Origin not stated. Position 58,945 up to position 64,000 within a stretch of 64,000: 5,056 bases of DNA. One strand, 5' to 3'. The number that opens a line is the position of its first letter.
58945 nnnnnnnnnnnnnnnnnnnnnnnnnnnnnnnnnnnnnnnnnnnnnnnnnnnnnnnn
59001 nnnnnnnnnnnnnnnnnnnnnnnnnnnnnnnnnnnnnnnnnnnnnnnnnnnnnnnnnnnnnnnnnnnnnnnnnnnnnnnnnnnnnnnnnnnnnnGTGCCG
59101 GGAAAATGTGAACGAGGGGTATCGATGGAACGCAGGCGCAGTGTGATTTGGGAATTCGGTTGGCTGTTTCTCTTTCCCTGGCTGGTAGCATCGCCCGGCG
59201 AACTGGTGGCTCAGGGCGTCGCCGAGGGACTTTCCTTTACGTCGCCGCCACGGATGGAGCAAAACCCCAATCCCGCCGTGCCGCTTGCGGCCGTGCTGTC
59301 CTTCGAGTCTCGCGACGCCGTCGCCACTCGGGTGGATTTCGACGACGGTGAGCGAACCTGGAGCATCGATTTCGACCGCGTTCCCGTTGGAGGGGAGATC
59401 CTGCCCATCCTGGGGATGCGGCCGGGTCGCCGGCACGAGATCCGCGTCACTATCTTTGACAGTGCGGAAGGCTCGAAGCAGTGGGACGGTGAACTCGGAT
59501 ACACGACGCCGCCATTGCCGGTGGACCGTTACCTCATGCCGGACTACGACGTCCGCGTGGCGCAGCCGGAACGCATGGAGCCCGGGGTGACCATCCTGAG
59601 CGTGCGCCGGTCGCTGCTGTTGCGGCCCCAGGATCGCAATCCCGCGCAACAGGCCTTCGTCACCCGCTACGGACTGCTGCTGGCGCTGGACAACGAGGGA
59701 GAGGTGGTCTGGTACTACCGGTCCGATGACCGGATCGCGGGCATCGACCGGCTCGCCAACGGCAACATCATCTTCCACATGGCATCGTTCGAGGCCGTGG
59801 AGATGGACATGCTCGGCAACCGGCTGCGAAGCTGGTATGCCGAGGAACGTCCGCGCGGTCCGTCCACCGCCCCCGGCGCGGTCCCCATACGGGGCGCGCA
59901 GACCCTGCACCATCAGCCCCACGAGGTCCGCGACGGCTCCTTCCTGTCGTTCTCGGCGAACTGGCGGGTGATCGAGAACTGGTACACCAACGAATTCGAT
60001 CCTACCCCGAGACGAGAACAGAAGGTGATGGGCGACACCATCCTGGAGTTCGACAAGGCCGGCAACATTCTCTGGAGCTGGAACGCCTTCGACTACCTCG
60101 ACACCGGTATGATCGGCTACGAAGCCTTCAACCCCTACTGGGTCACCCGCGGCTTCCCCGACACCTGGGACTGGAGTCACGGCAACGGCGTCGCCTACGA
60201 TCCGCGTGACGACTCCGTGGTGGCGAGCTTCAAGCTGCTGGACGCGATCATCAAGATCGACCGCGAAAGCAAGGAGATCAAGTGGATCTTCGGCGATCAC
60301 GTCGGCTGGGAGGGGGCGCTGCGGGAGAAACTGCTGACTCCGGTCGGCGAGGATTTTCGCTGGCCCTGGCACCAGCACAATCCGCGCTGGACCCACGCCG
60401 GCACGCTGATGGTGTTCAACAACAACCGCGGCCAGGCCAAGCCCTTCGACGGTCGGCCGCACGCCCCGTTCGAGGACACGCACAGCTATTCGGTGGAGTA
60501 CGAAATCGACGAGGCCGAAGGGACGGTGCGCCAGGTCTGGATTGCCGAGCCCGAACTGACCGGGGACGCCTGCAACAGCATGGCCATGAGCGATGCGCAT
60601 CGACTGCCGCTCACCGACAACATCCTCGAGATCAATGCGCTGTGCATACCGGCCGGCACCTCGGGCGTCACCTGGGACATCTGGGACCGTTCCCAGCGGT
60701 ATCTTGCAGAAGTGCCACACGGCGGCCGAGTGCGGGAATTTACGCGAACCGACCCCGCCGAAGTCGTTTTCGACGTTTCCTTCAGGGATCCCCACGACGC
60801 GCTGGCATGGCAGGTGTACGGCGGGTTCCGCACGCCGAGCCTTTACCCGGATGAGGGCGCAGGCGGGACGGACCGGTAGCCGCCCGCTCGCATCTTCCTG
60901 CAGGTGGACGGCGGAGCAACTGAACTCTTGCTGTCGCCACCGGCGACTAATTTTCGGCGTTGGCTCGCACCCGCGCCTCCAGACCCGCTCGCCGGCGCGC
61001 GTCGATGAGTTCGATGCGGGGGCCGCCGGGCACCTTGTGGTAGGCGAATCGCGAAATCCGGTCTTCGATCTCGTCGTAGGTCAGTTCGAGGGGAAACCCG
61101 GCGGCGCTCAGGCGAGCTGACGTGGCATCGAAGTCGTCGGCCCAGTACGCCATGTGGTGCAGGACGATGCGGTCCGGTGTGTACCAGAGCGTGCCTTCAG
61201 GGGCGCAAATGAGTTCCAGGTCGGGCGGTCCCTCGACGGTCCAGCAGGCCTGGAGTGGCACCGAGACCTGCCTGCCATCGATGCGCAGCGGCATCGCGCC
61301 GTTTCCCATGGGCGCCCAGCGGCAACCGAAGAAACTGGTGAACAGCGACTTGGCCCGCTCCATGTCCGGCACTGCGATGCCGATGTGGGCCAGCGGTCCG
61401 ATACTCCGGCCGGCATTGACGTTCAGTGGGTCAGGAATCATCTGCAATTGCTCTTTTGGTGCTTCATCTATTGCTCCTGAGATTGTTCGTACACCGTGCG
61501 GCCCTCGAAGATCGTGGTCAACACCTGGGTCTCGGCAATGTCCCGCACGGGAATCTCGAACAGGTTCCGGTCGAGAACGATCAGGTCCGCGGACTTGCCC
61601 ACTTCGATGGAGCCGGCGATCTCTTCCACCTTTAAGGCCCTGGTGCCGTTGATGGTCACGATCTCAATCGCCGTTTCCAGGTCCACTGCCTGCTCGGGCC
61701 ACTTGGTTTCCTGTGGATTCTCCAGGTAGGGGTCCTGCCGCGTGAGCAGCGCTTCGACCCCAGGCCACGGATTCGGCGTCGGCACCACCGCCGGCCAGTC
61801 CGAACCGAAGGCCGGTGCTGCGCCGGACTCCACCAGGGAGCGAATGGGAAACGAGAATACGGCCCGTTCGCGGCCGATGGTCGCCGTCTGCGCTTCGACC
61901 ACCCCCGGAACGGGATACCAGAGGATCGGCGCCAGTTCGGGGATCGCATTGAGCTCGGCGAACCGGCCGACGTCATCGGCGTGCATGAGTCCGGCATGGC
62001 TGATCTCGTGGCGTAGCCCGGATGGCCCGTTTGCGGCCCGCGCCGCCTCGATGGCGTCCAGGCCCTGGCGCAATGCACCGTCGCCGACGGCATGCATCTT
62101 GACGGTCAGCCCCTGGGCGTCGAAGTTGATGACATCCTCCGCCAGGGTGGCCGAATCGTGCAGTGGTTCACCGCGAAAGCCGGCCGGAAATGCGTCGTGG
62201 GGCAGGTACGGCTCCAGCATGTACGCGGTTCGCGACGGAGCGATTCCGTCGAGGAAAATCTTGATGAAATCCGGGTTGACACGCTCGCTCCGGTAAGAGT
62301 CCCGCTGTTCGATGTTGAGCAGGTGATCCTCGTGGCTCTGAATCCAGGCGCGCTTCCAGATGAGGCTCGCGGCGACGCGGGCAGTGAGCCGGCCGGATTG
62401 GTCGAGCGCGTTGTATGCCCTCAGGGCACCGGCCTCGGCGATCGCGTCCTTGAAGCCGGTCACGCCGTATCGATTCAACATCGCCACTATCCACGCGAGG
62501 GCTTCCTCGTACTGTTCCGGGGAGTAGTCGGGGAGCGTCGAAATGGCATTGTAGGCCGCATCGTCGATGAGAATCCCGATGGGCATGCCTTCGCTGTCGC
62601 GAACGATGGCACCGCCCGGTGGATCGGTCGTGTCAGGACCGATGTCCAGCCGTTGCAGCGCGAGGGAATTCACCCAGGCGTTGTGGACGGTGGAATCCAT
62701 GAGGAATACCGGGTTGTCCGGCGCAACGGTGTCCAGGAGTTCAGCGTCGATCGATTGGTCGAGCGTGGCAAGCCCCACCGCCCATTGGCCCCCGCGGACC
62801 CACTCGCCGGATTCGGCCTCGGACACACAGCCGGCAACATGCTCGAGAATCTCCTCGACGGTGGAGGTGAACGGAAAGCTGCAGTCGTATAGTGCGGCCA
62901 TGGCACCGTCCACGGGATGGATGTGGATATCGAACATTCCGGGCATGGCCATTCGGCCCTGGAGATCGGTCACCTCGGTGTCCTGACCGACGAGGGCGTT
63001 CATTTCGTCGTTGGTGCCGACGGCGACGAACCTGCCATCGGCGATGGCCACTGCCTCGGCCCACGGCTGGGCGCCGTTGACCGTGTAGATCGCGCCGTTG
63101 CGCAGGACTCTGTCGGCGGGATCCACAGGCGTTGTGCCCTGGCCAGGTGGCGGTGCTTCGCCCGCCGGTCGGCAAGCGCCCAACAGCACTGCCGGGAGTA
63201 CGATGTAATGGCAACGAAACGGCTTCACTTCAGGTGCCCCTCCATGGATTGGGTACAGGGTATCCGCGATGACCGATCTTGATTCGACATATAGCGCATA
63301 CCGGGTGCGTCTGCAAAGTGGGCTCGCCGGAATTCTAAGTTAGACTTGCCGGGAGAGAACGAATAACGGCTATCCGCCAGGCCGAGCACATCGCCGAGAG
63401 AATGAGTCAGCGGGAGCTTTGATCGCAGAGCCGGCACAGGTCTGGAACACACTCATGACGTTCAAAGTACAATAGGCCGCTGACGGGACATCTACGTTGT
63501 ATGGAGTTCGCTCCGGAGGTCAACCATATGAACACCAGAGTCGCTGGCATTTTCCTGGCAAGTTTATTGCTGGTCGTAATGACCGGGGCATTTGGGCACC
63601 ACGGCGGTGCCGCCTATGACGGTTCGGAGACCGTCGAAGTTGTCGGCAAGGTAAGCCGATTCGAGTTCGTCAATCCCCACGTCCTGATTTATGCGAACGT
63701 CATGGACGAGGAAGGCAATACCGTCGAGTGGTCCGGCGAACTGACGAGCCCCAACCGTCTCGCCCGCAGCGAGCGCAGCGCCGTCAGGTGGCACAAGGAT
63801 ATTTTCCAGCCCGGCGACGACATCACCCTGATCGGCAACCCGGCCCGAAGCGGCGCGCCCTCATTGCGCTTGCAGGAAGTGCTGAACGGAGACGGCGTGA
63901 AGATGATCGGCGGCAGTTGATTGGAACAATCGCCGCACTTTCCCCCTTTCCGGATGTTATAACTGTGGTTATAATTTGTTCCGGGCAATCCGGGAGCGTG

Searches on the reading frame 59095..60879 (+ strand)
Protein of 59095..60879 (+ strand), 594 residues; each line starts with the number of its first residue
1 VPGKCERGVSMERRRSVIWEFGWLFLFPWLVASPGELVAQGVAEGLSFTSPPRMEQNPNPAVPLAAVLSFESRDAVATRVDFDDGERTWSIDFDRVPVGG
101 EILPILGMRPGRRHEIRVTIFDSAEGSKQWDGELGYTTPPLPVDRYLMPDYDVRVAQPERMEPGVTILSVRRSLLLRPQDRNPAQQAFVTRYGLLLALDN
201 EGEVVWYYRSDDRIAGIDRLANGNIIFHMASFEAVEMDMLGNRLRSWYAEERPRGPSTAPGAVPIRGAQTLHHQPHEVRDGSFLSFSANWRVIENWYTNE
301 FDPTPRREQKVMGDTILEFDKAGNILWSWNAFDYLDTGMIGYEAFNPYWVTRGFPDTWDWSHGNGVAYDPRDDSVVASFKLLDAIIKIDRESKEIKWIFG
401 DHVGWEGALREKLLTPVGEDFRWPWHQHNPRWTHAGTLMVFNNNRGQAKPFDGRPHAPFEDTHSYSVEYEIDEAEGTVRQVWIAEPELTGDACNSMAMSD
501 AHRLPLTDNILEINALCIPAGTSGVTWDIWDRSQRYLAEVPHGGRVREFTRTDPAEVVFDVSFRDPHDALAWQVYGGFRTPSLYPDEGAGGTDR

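Call 9: search_protein_families(library=pfam, proteins=[window:59095-60879:+], max_evalue=0.00001)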
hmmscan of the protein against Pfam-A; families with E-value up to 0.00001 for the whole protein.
window:59095-60879:+ (594 aa): 2 families
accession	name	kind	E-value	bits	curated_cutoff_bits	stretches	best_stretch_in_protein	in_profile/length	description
PF05935.17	Arylsulfotrans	-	5.6e-60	203.8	24.2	1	194-515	29-332/374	Arylsulfotransferase (ASST)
PF14269.12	Arylsulfotran_2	-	3.8e-06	27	27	0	305-472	89-242/301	Arylsulfotransferase (ASST)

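Call 40: search_protein_families(library=ncbifam, proteins=[window:59125-60879:+], max_evalue=0.00001)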
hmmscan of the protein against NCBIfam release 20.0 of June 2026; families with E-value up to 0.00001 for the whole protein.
window:59125-60879:+ (584 aa): 0 families

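Call 42: find_related_loci(query=window:59125-60879:+, collection=genome_contigs, flank=4000)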
Query window:59125-60879:+ (584 aa) in genome_contigs; peptide patterns used: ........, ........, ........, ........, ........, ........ (x = any residue, [..] = any of these).
25 stretches matched a pattern; 16 encode a relative of the query (tblastn E <= 1e-3); 16 distinct loci.
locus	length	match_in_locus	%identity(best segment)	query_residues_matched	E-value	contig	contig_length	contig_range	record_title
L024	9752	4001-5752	94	1-584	0e+0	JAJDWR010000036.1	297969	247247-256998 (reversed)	MAG: Gammaproteobacteria bacterium isolate jk18x25bins.5 k141_184860, whole genome shotgun sequence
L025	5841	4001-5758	88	1-574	0e+0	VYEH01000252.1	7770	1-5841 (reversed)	MAG: Proteobacteria bacterium isolate SB0676_bin_28 NODE_3838_length_7770_cov_4.870771, whole genome shotgun sequence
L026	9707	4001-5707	87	13-581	0e+0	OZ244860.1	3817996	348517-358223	MAG: Candidatus Rariloculaceae bacterium isolate 679df853-ac47-4b83-8e01-f524b298fd7f genome assembly, chromosome: 1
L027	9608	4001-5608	66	47-581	0e+0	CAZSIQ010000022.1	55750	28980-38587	MAG TPA_asm: uncultured Woeseiaceae bacterium isolate SRP135972_co1_277 genome assembly, contig: NODE_288_length_55750_c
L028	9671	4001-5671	60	21-578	0e+0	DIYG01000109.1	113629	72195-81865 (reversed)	MAG TPA_asm: Halieaceae bacterium UBA6060 UBA6060_contig_924, whole genome shotgun sequence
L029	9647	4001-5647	51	29-574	4e-180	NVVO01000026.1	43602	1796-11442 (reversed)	MAG: Robiginitomaculum sp. isolate NORP61 Contig_source1383C_1989, whole genome shotgun sequence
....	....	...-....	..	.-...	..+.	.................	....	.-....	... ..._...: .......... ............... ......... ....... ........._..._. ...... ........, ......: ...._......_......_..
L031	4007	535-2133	39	36-577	4e-131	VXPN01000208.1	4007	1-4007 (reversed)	MAG: Boseongicola sp. SB0662_bin_57 NODE_12948_length_4007_cov_56.115132, whole genome shotgun sequence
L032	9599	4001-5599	39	36-577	6e-128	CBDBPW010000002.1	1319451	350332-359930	MAG: Paracoccaceae bacterium isolate 54bceaf8-0355-482a-8c1c-721e8d2b0488 genome assembly, contig: contig_2, whole genom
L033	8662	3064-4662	39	36-577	2e-127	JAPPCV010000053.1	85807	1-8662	MAG: Boseongicola sp. isolate IRC3_bin_8 NODE_201_length_85807_cov_63.4642, whole genome shotgun sequence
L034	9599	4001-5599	40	36-577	1e-127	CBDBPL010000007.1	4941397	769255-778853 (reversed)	MAG: Paracoccaceae bacterium isolate 857ffbf3-2d20-4475-ae58-e760ef92b2c1 genome assembly, contig: contig_7, whole genom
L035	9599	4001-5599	39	36-577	2e-127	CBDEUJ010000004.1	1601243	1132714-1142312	MAG: Paracoccaceae bacterium isolate f3ee2caa-37b1-43b9-9fb8-375eacd4e4c4 genome assembly, contig: contig_4, whole genom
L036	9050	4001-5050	26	158-536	1e-14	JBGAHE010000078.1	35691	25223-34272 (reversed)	MAG: Bryobacteraceae bacterium isolate MAG_MBR_H125.49 MBRH125-49_opera_contig_2921, whole genome shotgun sequence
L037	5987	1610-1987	30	302-433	5e-11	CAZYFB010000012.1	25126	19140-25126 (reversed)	MAG TPA_asm: uncultured bacterium isolate binchicken_co282_367 genome assembly, contig: NODE_2695_length_25126_cov_6.132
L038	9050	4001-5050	24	158-536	8e-10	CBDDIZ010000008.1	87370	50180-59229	MAG: Bryobacteraceae bacterium isolate 59ae1bd8-d322-4049-a062-f6b4e8feafaa genome assembly, contig: contig_8, whole gen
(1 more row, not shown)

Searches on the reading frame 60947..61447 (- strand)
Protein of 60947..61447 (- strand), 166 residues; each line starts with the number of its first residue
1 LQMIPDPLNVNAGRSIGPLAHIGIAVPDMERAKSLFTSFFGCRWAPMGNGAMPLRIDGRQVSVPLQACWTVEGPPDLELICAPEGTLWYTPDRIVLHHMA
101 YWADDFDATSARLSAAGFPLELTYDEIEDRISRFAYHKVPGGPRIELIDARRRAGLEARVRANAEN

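Call 61: search_protein_families(library=pfam, proteins=[window:60947-61447:-], max_evalue=0.001)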
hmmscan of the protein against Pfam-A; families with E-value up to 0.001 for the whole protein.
window:60947-61447:- (166 aa): 2 families
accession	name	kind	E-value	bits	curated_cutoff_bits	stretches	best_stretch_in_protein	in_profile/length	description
PF13669.12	Glyoxalase_4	-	1.1e-13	51.8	27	1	21-121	2-94/109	Glyoxalase/Bleomycin resistance protein/Dioxygenase superfamily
PF00903.31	Glyoxalase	-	0.00022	22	20.6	1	19-121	2-96/121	Glyoxalase/Bleomycin resistance protein/Dioxygenase superfamily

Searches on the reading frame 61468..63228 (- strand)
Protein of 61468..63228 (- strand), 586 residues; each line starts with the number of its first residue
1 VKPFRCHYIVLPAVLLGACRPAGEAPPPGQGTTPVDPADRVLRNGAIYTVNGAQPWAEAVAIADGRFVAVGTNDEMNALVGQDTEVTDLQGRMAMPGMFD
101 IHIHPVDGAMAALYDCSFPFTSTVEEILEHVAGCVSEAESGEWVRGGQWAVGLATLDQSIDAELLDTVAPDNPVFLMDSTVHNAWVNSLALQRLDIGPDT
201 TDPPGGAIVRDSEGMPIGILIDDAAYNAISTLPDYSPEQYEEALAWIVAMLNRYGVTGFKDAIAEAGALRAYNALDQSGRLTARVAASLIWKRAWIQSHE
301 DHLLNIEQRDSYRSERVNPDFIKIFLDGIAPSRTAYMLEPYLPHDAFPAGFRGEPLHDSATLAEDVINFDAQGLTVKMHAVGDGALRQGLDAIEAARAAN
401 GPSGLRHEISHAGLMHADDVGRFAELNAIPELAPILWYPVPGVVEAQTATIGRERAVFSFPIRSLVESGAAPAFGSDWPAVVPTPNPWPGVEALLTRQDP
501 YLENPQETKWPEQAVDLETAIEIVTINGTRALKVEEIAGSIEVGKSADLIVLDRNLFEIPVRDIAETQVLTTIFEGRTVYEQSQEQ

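Call 9: search_protein_families(library=pfam, proteins=[window:61468-63228:-], max_evalue=0.00001)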
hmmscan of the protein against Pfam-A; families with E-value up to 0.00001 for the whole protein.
window:61468-63228:- (586 aa): 2 families
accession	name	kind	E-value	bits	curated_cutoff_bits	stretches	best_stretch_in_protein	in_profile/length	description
PF07969.17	Amidohydro_3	-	3.3e-98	330.7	29.7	1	85-580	1-472/472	Amidohydrolase family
PF01979.26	Amidohydro_1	-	2.8e-13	50.3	25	1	456-579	229-345/345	Amidohydrolase family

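Call 62: find_encoding_contigs(protein=window:61468-63228:-, flank=10000, max_places=2)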
Protein window:61468-63228:- (586 aa): no gene with exactly this product is on record in the collection.

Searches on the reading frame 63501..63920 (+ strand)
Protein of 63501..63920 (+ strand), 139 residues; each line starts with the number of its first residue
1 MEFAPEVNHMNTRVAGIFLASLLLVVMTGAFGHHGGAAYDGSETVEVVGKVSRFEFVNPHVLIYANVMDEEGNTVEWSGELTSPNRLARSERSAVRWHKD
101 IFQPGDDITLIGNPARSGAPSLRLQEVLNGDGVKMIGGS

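Call 9: search_protein_families(library=pfam, proteins=[window:63501-63920:+], max_evalue=0.00001)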
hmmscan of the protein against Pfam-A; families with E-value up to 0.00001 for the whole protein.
window:63501-63920:+ (139 aa): 1 family
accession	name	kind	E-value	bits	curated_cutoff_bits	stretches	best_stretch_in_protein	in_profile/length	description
PF19649.4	DUF6152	-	2.5e-19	69.6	27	1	24-119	3-93/98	Family of unknown function (DUF6152)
